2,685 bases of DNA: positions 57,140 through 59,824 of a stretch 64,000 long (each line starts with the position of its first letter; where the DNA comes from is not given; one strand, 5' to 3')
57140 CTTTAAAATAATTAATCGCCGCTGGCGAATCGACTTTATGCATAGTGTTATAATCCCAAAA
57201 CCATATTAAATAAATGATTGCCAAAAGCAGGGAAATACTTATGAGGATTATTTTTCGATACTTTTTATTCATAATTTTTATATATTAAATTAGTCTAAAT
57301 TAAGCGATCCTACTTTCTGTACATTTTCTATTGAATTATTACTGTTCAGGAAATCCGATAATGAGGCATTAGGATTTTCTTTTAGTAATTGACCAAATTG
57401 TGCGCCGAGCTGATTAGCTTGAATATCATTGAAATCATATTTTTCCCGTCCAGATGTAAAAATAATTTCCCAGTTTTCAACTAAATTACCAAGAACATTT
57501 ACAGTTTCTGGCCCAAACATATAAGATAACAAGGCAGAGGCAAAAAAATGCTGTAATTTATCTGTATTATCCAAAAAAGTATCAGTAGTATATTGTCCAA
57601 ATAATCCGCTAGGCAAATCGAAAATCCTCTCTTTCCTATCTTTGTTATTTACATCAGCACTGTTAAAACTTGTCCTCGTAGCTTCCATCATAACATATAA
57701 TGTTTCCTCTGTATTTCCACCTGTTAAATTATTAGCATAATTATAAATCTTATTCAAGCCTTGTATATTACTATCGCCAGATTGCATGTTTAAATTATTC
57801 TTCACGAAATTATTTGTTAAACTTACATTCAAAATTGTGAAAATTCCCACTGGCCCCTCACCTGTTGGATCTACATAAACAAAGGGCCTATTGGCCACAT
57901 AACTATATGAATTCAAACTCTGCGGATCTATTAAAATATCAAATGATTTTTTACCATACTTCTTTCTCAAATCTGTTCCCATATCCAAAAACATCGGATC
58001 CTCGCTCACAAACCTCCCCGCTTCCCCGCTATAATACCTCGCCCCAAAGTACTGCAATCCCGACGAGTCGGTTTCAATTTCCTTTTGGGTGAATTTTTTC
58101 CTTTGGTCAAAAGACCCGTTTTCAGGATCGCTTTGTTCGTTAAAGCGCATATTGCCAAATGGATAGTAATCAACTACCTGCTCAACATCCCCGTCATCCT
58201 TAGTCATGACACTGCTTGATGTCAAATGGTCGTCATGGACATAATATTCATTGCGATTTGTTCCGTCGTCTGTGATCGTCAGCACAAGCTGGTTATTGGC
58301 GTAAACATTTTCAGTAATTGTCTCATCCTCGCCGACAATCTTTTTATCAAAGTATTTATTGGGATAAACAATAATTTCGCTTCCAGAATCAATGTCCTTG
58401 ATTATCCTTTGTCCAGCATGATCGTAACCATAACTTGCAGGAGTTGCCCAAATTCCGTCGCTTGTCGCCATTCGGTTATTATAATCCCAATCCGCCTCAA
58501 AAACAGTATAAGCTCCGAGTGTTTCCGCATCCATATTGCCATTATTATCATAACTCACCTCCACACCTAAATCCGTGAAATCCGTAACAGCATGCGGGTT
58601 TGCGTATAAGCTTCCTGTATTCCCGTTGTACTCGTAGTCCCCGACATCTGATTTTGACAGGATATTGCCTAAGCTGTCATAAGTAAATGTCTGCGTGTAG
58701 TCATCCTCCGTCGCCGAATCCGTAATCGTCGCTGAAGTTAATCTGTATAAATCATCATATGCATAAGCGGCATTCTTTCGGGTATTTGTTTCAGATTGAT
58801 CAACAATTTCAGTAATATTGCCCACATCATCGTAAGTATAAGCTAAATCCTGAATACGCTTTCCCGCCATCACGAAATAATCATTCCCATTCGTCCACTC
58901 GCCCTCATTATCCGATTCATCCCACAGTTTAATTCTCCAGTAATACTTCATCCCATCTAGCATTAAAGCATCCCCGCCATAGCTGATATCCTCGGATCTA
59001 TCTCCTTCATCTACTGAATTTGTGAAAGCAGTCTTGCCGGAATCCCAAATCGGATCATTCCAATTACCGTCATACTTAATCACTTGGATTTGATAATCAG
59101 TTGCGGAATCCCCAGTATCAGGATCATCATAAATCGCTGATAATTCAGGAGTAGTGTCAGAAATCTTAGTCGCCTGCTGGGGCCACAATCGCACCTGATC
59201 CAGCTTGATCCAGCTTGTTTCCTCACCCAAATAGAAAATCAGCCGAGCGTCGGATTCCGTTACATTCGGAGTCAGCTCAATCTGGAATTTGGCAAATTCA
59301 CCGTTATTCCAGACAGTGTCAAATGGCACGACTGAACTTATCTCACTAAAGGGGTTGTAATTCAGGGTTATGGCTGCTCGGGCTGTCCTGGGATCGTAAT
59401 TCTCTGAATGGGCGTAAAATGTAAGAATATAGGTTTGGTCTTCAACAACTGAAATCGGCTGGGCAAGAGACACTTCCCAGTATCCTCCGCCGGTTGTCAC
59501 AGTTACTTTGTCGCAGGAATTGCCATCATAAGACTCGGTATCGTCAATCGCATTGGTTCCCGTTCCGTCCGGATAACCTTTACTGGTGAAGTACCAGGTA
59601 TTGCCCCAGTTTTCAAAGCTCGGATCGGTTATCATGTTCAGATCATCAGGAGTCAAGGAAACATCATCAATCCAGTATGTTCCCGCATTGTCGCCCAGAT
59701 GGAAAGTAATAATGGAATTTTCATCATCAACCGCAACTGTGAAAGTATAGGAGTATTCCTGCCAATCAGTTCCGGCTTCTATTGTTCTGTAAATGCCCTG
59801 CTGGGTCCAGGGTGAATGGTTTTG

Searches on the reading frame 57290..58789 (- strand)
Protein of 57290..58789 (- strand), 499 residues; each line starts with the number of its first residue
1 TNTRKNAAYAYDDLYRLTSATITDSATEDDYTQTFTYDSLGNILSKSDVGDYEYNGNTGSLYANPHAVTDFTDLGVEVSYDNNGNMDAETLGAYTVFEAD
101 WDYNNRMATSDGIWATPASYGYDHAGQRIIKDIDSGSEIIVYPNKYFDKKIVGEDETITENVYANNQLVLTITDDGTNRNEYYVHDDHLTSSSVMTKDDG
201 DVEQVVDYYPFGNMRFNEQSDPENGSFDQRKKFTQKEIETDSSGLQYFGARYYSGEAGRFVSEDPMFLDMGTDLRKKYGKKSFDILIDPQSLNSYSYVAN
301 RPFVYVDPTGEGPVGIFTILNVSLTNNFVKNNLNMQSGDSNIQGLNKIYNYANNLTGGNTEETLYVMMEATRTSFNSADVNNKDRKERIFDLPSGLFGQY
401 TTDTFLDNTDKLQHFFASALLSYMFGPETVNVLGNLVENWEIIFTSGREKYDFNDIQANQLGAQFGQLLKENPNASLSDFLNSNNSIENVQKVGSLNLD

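Call 51: search_protein_families(library=ncbifam, proteins=[window:57290-58789:-], max_evalue=0.01)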
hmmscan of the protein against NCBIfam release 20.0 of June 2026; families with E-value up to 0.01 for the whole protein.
window:57290-58789:- (499 aa): 2 families
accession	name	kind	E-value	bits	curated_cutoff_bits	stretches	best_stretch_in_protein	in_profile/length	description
TIGR03696.1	Rhs_assc_core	domain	3.8e-14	52.9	32.5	1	208-310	1-75/76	RHS repeat-associated core domain-containing protein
NF041261.1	RHS_core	equivalog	0.0011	16.8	2000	1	178-275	1154-1246/1261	RHS element core protein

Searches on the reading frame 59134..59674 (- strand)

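Call 71: search_protein_families(library=pfam, proteins=[window:59134-59674:-], max_evalue=0.001)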
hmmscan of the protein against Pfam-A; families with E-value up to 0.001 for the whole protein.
window:59134-59674:- (180 aa): 2 families
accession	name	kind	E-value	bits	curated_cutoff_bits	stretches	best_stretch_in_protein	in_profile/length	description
PF02018.23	CBM_4_9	-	3.9e-07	31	25.9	1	13-150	2-132/136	Carbohydrate binding domain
PF13313.11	DUF4082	-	0.00052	20.4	28.4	1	56-98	58-102/143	Domain of unknown function (DUF4082)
